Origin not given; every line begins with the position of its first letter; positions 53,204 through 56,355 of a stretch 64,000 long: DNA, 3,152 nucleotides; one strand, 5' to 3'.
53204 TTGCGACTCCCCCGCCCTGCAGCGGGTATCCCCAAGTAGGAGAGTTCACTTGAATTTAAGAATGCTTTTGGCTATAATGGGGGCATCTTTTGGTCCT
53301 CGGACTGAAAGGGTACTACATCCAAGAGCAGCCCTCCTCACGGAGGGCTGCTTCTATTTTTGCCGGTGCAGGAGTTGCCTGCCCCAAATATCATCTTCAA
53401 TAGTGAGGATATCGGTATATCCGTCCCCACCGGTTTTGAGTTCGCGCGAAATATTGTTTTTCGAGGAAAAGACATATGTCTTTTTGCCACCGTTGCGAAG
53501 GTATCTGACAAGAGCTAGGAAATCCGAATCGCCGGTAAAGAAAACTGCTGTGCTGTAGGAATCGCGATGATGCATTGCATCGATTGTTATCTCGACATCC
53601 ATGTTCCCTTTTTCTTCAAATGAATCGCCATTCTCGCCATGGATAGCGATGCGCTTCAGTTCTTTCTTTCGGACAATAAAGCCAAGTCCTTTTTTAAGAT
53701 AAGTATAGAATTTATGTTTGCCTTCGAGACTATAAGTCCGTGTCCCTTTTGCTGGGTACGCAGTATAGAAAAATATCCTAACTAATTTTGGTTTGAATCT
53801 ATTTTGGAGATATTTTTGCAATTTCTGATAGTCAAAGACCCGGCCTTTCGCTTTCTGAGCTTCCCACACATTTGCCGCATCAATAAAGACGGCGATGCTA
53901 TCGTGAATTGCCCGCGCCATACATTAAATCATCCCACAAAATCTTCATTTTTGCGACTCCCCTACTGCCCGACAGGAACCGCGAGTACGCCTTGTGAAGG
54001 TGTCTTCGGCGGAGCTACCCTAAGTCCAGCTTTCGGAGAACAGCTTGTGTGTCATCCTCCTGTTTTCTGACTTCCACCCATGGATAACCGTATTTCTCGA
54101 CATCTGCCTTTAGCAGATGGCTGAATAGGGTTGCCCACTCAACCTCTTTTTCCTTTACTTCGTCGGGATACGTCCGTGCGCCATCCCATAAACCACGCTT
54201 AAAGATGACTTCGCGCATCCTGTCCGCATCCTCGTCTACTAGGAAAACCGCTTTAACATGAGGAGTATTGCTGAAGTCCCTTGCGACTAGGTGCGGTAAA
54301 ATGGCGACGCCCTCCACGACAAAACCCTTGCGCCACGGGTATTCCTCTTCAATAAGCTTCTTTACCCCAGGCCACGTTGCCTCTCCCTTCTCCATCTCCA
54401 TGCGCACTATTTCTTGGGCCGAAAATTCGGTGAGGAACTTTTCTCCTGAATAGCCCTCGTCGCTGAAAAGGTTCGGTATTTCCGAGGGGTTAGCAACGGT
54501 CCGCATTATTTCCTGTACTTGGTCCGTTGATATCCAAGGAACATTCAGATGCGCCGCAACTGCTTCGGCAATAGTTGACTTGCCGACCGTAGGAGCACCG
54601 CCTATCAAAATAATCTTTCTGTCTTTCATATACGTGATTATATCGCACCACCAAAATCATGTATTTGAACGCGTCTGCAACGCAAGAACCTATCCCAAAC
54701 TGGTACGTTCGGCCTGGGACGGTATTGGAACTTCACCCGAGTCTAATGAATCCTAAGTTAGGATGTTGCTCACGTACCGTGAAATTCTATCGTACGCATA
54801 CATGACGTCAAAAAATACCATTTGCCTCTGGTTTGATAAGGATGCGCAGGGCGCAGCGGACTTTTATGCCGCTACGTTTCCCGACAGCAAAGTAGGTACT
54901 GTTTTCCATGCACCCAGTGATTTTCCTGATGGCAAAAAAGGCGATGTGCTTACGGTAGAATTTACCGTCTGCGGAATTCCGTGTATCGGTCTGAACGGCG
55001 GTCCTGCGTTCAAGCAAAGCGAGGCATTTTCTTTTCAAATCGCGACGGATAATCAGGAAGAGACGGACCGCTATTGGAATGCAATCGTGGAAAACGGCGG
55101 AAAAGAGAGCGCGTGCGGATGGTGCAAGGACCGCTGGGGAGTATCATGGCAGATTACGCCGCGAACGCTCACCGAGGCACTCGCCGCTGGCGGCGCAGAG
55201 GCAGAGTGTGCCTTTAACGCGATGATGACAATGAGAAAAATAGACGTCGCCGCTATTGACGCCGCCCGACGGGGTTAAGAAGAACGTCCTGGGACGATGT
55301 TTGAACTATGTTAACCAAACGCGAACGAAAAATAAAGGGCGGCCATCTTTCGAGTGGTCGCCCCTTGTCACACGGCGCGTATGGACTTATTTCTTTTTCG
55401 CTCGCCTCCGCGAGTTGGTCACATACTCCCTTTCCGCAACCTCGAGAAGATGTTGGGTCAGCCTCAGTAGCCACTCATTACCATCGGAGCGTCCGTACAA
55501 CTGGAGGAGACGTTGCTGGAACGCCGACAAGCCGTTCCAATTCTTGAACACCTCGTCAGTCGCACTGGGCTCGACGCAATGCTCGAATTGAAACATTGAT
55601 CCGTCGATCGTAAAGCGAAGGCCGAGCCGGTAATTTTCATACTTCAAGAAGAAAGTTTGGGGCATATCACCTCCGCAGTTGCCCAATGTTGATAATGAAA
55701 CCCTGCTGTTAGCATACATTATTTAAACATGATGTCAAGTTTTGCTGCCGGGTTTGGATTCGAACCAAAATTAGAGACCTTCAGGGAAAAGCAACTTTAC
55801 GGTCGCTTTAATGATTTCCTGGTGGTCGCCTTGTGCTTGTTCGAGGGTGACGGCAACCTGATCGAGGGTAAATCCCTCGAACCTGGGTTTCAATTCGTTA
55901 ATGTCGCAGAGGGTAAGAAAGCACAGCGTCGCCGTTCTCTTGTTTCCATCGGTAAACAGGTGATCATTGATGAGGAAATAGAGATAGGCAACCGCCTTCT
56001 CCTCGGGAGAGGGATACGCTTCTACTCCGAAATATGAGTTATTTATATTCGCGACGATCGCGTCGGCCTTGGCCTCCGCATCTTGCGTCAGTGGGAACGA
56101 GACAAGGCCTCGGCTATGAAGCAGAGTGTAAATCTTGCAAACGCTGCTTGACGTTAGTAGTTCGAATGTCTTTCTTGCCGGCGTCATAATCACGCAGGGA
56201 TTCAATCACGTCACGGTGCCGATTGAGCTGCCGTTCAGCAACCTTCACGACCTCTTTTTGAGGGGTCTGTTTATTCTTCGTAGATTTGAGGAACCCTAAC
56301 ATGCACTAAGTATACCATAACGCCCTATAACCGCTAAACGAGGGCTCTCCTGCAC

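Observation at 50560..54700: Low-GC defence-like island including a DUF3578-DUF91 single-chain putative modification-dependent nuclease; two of its genes share a duplicated 37-nt leader/uORF module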

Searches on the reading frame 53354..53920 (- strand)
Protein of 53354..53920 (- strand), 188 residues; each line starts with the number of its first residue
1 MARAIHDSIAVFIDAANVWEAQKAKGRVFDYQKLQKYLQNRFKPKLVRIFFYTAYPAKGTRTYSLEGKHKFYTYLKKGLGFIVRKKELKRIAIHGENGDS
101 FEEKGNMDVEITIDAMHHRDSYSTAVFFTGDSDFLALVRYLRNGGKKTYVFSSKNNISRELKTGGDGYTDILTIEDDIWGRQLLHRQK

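Call 7: search_protein_families(library=pfam, proteins=[window:53354-53920:-], max_evalue=0.1)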
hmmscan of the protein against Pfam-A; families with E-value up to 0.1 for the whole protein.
window:53354-53920:- (188 aa): 1 family
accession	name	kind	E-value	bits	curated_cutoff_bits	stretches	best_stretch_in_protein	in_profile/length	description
PF01936.24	NYN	-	7.7e-23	82.1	24.2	1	9-171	2-144/145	NYN domain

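Call 13: find_encoding_contigs(protein=window:53354-53920:-, flank=10000, max_places=6)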
Protein window:53354-53920:- (188 aa): 12 contigs read that carry it; 5 places shown.
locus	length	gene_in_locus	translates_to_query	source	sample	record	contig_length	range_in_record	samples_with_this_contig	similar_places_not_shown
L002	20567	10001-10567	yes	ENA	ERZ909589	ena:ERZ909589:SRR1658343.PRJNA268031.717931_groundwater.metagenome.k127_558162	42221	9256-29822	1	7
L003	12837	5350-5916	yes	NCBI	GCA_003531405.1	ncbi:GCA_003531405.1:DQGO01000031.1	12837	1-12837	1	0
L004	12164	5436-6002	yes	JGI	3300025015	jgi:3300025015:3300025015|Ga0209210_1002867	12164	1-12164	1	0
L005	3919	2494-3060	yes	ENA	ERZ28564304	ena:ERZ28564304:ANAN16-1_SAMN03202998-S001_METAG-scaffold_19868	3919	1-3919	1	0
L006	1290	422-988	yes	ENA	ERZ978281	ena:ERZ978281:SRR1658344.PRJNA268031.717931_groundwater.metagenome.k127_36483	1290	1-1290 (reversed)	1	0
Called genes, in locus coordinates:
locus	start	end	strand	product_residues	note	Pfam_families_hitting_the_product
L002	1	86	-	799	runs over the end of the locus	PF01751:Toprim, PF01131:Topoisom_bac, PF01396:Zn_ribbon_Top1, PF13368:Toprim_C_rpt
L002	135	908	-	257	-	PF03372:Exo_endo_phos, PF14529:Exo_endo_phos_2 (weak)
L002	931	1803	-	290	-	PF02481:DNA_processg_A, PF17782:WHD_DprA (weak)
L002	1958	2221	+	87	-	-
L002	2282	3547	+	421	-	PF02403:Seryl_tRNA_N, PF00587:tRNA-synt_2b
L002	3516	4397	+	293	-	-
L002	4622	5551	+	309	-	PF01207:Dus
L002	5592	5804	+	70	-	-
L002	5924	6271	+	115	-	-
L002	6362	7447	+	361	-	PF05496:RuvB_N (weak), PF13177:DNA_pol3_delta2, PF00004:AAA, PF13177:DNA_pol3_delta2, PF12169:DNA_pol3_gamma3 (weak)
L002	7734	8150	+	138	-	PF02661:Fic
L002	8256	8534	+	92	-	-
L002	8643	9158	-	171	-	PF06983:3-dmu-9_3-mt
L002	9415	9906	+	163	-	-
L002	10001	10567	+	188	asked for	PF01936:NYN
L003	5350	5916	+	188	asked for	PF01936:NYN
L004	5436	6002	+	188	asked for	PF01936:NYN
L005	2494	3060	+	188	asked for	PF01936:NYN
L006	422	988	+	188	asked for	PF01936:NYN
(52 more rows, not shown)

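Call 28: search_protein_families(library=padloc, proteins=[window:53354-53920:-], max_evalue=0.01)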
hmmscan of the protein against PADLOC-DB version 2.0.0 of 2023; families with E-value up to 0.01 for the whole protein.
window:53354-53920:- (188 aa): 2 families
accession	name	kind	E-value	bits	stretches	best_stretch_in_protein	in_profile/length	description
PDLC01154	NYN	-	2e-05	22.1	1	10-165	149-289/310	"LabA-like protein, NYN family nuclease"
PDLC04163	HEC-09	-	8e-05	20.4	1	97-171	97-174/203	-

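Call 29: search_protein_families(library=ncbifam, proteins=[window:53354-53920:-], max_evalue=0.01)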
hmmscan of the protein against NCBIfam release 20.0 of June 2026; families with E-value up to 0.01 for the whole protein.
window:53354-53920:- (188 aa): 1 family
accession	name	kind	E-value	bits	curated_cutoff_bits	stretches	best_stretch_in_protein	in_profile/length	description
TIGR00288.1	TIGR00288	hypoth_equivalog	0.00024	21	178.45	1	104-166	86-150/160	TIGR00288 family NYN domain-containing protein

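Call 30: find_homologous_proteins(query=window:53354-53920:-, max_evalue=0.00001)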
Query window:53354-53920:- (188 aa): 2254 proteins with E <= 0.00001 among 2456 candidates; the best 120 are listed.
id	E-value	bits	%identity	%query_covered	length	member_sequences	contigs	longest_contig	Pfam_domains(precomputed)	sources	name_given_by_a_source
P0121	9.9e-121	418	99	100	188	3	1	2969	PF01936.25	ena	-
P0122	5.5e-107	374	87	100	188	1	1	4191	PF01936.25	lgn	-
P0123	1.9e-104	365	82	100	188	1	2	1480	PF01936.25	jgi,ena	jgi:uncharacterized LabA/DUF88 family protein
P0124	3.2e-99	348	80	100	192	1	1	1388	PF01936.25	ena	-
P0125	1.0e-97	343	78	100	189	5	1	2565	PF01936.25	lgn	-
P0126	1.8e-94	333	79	97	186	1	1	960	PF01936.25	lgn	-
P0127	6.8e-93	328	78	100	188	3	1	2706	PF01936.25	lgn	-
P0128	8.5e-93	327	81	95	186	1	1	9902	PF01936.25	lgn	-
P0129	6.8e-92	324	76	98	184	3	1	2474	PF01936.25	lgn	-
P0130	7.7e-92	324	75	99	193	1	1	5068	PF01936.25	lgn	-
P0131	2.6e-90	319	73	99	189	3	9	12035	PF01936.25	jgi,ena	-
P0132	3.2e-90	319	75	99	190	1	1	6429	PF01936.25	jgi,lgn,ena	-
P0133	3.3e-90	319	73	100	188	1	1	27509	PF01936.25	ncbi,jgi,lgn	jgi:uncharacterized LabA/DUF88 family protein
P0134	6.7e-90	318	74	95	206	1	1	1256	PF01936.25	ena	-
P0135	5.3e-89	315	74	99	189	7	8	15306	PF01936.25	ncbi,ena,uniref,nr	ncbi:hypothetical protein A3C86_00190 [Candidatus Kaiserbacteria bacterium RIFCSPHIGHO2_02_FULL_49_1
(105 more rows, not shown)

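Call 31: find_encoding_contigs(protein=P0121, flank=5000, max_places=3)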
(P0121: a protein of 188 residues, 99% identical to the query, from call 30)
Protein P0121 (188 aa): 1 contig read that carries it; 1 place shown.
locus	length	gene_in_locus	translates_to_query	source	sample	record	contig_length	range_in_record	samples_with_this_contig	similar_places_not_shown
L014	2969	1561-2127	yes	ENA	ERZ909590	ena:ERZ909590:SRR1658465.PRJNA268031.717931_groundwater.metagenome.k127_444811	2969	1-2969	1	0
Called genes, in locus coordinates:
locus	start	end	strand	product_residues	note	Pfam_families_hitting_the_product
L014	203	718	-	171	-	PF06983:3-dmu-9_3-mt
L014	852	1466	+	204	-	PF13189:Cytidylate_kin2 (weak), PF13521:AAA_28 (faint)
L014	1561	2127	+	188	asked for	PF01936:NYN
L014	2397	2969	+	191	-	?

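Call 32: find_encoding_contigs(protein=P0122, flank=5000, max_places=3)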
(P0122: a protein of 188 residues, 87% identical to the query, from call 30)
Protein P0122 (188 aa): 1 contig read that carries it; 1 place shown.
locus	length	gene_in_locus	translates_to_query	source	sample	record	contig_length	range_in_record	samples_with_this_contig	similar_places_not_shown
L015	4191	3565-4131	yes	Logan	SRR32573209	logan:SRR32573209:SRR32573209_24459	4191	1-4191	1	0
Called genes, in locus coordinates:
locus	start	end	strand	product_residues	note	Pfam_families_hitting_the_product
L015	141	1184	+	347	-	PF01594:AI-2E_transport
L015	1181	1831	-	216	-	PF01479:S4, PF00849:PseudoU_synth_2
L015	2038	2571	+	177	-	PF01625:PMSR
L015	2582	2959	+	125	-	PF01641:SelR, PF24046:At4g08330 (faint)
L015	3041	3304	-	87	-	-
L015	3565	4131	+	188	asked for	PF01936:NYN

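Call 33: find_encoding_contigs(protein=P0128, flank=6000, max_places=3)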
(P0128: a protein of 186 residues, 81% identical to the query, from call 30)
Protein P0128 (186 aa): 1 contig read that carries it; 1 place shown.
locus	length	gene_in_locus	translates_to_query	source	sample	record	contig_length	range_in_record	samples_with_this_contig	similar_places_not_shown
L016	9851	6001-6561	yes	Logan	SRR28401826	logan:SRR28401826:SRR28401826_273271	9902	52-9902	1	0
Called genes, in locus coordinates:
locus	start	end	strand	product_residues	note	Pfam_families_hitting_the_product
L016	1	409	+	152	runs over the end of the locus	?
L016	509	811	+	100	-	-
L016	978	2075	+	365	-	PF13651:EcoRI_methylase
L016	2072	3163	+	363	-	PF03235:GmrSD_N, PF01844:HNH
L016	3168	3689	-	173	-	-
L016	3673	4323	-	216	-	-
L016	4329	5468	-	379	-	PF01972:SDH_protease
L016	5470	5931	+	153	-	PF06966:DUF1295 (faint), PF04191:PEMT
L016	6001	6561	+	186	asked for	PF01936:NYN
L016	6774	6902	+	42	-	-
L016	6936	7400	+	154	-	PF00578:AhpC-TSA, PF08534:Redoxin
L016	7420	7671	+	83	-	-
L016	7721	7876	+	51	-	-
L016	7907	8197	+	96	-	-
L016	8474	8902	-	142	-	PF07884:VKOR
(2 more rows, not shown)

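Call 37: find_related_loci(query=A2, collection=genome_contigs, flank=3000)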
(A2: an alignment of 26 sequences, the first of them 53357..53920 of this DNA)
Query A2 (188 aa) in genome_contigs; peptide patterns used: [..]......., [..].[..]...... (x = any residue, [..] = any of these).
353 stretches matched a pattern; 313 encode a relative of the query (tblastn E <= 1e-3); the best 80 are kept; 80 distinct loci.
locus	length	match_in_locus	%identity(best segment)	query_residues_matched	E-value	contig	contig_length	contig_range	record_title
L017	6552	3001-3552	76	5-188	6e-97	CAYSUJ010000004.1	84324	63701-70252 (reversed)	MAG TPA_asm: uncultured Candidatus Saccharibacteria bacterium isolate SRP173033_co1_92 genome assembly, contig: NODE_365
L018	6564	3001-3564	73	1-188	3e-95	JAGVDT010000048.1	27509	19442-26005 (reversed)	MAG: Candidatus Paceibacterota bacterium isolate WC_15 c_000000143132, whole genome shotgun sequence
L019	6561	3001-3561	74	1-187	4e-95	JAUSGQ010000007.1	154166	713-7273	MAG: bacterium isolate E14_metabat.bin.131 E14_k141_715857, whole genome shotgun sequence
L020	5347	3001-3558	74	1-186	3e-94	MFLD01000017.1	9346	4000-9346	MAG: Candidatus Kaiserbacteria bacterium RIFCSPHIGHO2_02_FULL_49_16 rifcsphigho2_02_scaffold_16121, whole genome shotgun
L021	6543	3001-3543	75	8-188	2e-92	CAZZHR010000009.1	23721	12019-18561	MAG TPA_asm: uncultured Candidatus Saccharibacteria bacterium isolate SRP329715_co2_192 genome assembly, contig: NODE_42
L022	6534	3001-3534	69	9-186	1e-86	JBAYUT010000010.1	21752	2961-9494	MAG: Candidatus Paceibacterota bacterium isolate SO_2016_LW3_41 scaffold03430_LW162_2016, whole genome shotgun sequence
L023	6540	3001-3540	68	8-187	1e-86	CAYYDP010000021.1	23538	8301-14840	MAG TPA_asm: uncultured Gammaproteobacteria bacterium isolate SRP239054_co1_193 genome assembly, contig: NODE_1427_lengt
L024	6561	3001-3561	67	2-188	4e-86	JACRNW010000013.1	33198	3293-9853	MAG: Candidatus Falkowbacteria bacterium isolate NC_groundwater_1945_Pr3_S-0.2um_44_4 scaffold_367299, whole genome shot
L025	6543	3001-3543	69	8-188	5e-86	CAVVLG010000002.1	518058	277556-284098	MAG: Candidatus Adlerbacteria bacterium isolate MFD09222.bin.1.2 genome assembly, contig: contig_36000, whole genome sho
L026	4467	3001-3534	70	9-186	2e-85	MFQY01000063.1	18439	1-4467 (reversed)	MAG: Candidatus Magasanikbacteria bacterium RIFOXYC2_FULL_40_16 rifoxyc2_full_scaffold_920, whole genome shotgun sequenc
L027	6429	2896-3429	68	11-188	7e-85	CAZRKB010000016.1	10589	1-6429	MAG TPA_asm: uncultured Candidatus Saccharibacteria bacterium isolate SRP342105_co1_235 genome assembly, contig: NODE_86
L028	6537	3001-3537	68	9-187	8e-85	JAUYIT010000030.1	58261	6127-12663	MAG: Candidatus Komeilibacteria bacterium isolate C24_metabat.bin.105 C24_k141_363125, whole genome shotgun sequence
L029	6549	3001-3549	64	6-188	7e-85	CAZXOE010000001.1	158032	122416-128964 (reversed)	MAG TPA_asm: uncultured Candidatus Saccharibacteria bacterium isolate ERP113451_co1_174 genome assembly, contig: NODE_30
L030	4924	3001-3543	69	6-186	1e-84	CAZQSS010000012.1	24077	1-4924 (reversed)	MAG TPA_asm: uncultured Gammaproteobacteria bacterium isolate binchicken_co248_149 genome assembly, contig: NODE_2000_le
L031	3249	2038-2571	69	9-186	2e-85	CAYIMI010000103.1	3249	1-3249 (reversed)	MAG TPA_asm: uncultured Gammaproteobacteria bacterium isolate ERP119705_co24_607 genome assembly, contig: NODE_62158_len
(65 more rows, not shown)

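Call 66: search_protein_families(library=pfam, proteins=[L021:4203-6425:+, L019:4468-4815:+, L018:2118-2747:+], max_evalue=0.001)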
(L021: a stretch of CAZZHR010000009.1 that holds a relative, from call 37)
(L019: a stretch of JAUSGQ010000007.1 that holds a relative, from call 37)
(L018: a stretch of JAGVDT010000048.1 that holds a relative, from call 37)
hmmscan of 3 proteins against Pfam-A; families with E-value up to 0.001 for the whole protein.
L021:4203-6425:+ (740 aa): 1 family
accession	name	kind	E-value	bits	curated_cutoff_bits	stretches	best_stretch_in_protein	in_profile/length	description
PF01555.25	N6_N4_Mtase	-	6.2e-41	141.2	26.7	1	120-401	2-219/221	DNA methylase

L019:4468-4815:+ (115 aa): 3 families
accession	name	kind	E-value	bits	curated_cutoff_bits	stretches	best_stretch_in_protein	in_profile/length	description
PF12643.12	MazG-like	-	1.3e-17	64.2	27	1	32-115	2-85/85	MazG-like family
PF03819.22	MazG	-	9.6e-08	32.6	22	1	26-101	3-71/74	MazG nucleotide pyrophosphohydrolase domain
PF08761.16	dUTPase_2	-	4.5e-05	24.2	22.9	1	27-96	30-97/162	dUTPase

L018:2118-2747:+ (209 aa): 1 family
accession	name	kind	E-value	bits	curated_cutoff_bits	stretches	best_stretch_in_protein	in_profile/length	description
PF12686.12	DUF3800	-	1.1e-16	62.3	21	1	3-185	1-149/149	Protein of unknown function (DUF3800)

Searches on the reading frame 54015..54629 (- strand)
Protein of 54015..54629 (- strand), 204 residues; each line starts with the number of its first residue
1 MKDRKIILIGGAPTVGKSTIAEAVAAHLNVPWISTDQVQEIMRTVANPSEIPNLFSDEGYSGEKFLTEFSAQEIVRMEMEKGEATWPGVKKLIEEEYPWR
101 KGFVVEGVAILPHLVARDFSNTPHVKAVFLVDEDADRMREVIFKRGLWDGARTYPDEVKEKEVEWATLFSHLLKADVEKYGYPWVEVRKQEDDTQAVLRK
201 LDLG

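Call 7: search_protein_families(library=pfam, proteins=[window:54015-54629:-], max_evalue=0.1)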
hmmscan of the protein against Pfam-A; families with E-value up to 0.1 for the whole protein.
window:54015-54629:- (204 aa): 15 families
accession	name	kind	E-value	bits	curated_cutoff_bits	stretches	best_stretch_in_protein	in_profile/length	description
PF13521.12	AAA_28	-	5.7e-07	30.3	27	1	7-44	2-38/164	AAA domain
PF13189.12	Cytidylate_kin2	-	3.4e-06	27.8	28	1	6-171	1-156/176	Cytidylate kinase-like family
PF13207.12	AAA_17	-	0.00017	22.3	27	1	11-140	2-117/136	AAA domain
PF13238.12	AAA_18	-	0.00042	21.2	29.4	1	7-45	1-31/128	AAA domain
PF01202.28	SKI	-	0.00056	20.5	22.1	1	15-60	3-44/159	Shikimate kinase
PF07931.18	CPT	-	0.00094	19.5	22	1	5-47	2-46/172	Chloramphenicol phosphotransferase-like protein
PF00004.35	AAA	-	0.0014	19.5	21.2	1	7-50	1-45/131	ATPase family associated with various cellular activities (AAA)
PF20720.3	nSTAND3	-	0.0018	18.4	27.2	1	2-30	15-43/155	Novel STAND NTPase 3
PF06414.18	Zeta_toxin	-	0.0038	17.1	22.3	1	5-46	17-62/199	Zeta toxin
PF13671.12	AAA_33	-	0.01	16.6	27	1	7-47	2-42/143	AAA domain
PF13173.12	AAA_14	-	0.013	15.9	27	1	4-58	2-57/129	AAA domain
PF13191.12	AAA_16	-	0.037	15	32.6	1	5-31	25-51/167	AAA ATPase domain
PF01745.22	IPT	-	0.04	13.8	20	1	5-40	2-37/233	Isopentenyl transferase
PF02224.24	Cytidylate_kin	-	0.059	13.5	26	1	9-46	3-40/211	Cytidylate kinase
PF08433.16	KTI12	-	0.1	12.6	22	0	7-30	4-27/271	Chromatin associated protein KTI12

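Call 28: search_protein_families(library=padloc, proteins=[window:54015-54629:-], max_evalue=0.01)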
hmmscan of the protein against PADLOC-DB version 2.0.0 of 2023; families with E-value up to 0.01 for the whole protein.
window:54015-54629:- (204 aa): 3 families
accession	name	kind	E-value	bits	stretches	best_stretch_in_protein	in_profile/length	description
PDLC04790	PDC-S01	-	0.0001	19.2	1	1-49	24-72/422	-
PDLC04232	IetA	-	0.00012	19.7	1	2-33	114-145/330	-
PDLC02911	VakA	-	0.00093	17.8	1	6-50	4-46/163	-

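Call 29: search_protein_families(library=ncbifam, proteins=[window:54015-54629:-], max_evalue=0.01)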
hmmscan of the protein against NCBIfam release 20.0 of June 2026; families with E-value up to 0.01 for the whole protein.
window:54015-54629:- (204 aa): 19 families
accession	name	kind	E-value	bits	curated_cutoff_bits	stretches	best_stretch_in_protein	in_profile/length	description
NF003259.0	PRK04220.1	equivalog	2.5e-18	66.5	343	1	2-146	90-236/306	2-phosphoglycerate kinase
NF008995.0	PRK12338.1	equivalog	5.6e-13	49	434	1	2-146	2-151/319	hypothetical protein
NF008996.1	PRK12339.1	equivalog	5.7e-11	42.5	250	1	5-139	1-133/193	mevalonate-3-phosphate 5-kinase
NF008994.0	PRK12337.1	equivalog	1.5e-09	36.9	603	1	6-146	264-412/492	2-phosphoglycerate kinase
NF010552.0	PRK13946.1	equivalog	2.1e-05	24.2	186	1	3-73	23-85/198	shikimate kinase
TIGR02173.1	cyt_kin_arch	equivalog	2.5e-05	24.4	102.1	1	6-42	2-38/169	(d)CMP kinase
NF006743.0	PRK09270.1-2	equivalog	0.00085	18.4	227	1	3-32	27-56/217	nucleoside/nucleotide kinase family protein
TIGR01351.1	adk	subfamily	0.00091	18.9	168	1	7-37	2-32/212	adenylate kinase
NF002700.0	PRK02496.1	equivalog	0.00095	18.9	262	1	6-38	4-35/184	adenylate kinase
NF006746.0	PRK09270.1-5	subfamily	0.0011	17.9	250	1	3-30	20-47/210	nucleoside/nucleotide kinase family protein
NF040667.1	hom_kin_desulfo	exception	0.0013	18.7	197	1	6-40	3-36/163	homoserine kinase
NF010553.0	PRK13947.1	equivalog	0.0016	18.6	204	1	5-120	3-112/173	shikimate kinase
NF001866.0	PRK00625.1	equivalog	0.002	18.3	142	1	7-64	3-63/173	shikimate kinase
NF010335.0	PRK13764.1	equivalog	0.0033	16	340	1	4-29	263-288/613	ATPase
NF001380.0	PRK00279.1-2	equivalog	0.0035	16.7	251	1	5-38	2-34/216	adenylate kinase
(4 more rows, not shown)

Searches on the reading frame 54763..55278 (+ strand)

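Call 7: search_protein_families(library=pfam, proteins=[window:54763-55278:+], max_evalue=0.1)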
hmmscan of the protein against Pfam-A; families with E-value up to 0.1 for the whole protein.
window:54763-55278:+ (171 aa): 1 family
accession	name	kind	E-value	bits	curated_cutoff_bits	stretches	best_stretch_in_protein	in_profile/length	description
PF06983.19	3-dmu-9_3-mt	-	1e-48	165.1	24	1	17-132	2-116/116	3-demethylubiquinone-9 3-methyltransferase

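Call 28: search_protein_families(library=padloc, proteins=[window:54763-55278:+], max_evalue=0.01)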
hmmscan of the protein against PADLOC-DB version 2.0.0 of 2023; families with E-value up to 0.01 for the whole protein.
window:54763-55278:+ (171 aa): 0 families

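Call 29: search_protein_families(library=ncbifam, proteins=[window:54763-55278:+], max_evalue=0.01)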
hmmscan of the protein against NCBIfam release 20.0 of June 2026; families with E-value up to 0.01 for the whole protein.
window:54763-55278:+ (171 aa): 0 families

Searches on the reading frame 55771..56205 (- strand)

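Call 7: search_protein_families(library=pfam, proteins=[window:55771-56205:-], max_evalue=0.1)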
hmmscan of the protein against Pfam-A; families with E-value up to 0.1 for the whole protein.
window:55771-56205:- (144 aa): 1 family
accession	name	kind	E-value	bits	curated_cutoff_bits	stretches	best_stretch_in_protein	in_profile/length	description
PF02661.23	Fic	-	2.5e-11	44.7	24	1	17-99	2-92/93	Fic/DOC family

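Call 28: search_protein_families(library=padloc, proteins=[window:55771-56205:-], max_evalue=0.01)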
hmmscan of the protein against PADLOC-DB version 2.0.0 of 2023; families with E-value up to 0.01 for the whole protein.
window:55771-56205:- (144 aa): 4 families
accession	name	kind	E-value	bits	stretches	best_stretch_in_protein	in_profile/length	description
PDLC04963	PDC-S23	-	1.6e-17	62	1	40-136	201-303/312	-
PDLC04965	PDC-S23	-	3.3e-17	60.9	1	39-132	217-315/327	-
PDLC04964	PDC-S23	-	1.3e-10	39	1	47-104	228-285/331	-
PDLC04848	PDC-S05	-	1.2e-05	23.1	1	69-103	211-245/291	-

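Call 29: search_protein_families(library=ncbifam, proteins=[window:55771-56205:-], max_evalue=0.01)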
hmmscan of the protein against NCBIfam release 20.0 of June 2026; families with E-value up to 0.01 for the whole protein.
window:55771-56205:- (144 aa): 1 family
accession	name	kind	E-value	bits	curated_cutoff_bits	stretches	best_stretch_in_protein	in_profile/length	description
TIGR01550.1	DOC_P1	subfamily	7.3e-06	26.2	38.65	1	69-104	53-88/122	type II toxin-antitoxin system death-on-curing family toxin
